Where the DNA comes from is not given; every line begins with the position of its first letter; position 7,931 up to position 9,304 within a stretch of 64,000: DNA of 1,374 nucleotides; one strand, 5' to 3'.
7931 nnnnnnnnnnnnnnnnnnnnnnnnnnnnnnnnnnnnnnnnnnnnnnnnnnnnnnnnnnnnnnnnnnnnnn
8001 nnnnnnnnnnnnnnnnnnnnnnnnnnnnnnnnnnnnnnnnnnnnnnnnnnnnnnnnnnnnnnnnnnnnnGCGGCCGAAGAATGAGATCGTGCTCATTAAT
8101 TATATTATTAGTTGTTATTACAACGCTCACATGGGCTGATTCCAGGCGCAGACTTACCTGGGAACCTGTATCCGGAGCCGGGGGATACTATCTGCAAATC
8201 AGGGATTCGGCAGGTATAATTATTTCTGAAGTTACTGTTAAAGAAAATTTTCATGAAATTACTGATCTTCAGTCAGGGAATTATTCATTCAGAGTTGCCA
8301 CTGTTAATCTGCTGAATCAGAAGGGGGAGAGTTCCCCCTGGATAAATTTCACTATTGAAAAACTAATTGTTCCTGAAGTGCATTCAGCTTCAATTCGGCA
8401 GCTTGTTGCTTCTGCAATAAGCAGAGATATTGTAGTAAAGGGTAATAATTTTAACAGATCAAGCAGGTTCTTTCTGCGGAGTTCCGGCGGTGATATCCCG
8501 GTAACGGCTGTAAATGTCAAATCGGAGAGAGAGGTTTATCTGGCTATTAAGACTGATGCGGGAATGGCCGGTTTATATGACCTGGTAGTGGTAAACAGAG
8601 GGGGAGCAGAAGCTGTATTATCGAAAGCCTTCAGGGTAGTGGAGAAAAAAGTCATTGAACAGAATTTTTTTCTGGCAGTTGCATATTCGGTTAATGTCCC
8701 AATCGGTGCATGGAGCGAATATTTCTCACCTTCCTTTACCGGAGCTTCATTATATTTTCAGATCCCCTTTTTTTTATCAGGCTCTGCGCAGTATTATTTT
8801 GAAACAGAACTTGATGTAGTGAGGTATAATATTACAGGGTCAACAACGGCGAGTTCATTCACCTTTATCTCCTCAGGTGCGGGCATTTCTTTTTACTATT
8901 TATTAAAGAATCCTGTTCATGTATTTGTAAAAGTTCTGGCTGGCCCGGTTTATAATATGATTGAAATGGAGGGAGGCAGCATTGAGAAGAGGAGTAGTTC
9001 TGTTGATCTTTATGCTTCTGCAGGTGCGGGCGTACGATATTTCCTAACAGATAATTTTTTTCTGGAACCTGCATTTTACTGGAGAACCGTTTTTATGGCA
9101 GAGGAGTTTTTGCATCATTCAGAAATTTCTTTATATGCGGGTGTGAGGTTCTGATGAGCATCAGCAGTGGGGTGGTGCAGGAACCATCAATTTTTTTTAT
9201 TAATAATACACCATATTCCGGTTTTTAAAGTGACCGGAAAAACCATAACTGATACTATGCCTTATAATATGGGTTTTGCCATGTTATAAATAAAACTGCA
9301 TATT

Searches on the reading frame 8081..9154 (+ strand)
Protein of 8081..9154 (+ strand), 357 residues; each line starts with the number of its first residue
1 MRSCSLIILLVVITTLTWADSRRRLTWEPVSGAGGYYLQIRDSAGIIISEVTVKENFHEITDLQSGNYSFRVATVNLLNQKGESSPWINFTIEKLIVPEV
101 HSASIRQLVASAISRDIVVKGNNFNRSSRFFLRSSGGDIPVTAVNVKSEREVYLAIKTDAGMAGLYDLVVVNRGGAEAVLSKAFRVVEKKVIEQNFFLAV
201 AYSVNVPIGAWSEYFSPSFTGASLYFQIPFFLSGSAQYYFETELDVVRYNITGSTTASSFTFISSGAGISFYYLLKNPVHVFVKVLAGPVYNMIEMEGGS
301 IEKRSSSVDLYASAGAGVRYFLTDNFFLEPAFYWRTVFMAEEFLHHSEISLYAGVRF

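Call 86: search_protein_families(library=pfam, proteins=[window:8081-9154:+], max_evalue=0.001)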
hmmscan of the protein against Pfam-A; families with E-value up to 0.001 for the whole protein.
window:8081-9154:+ (357 aa): 1 family
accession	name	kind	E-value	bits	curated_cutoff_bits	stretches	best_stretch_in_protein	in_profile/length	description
PF24421.1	Ig_J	-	0.00049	20.6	29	1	41-92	51-101/104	Tip attachment protein J, Ig-like domain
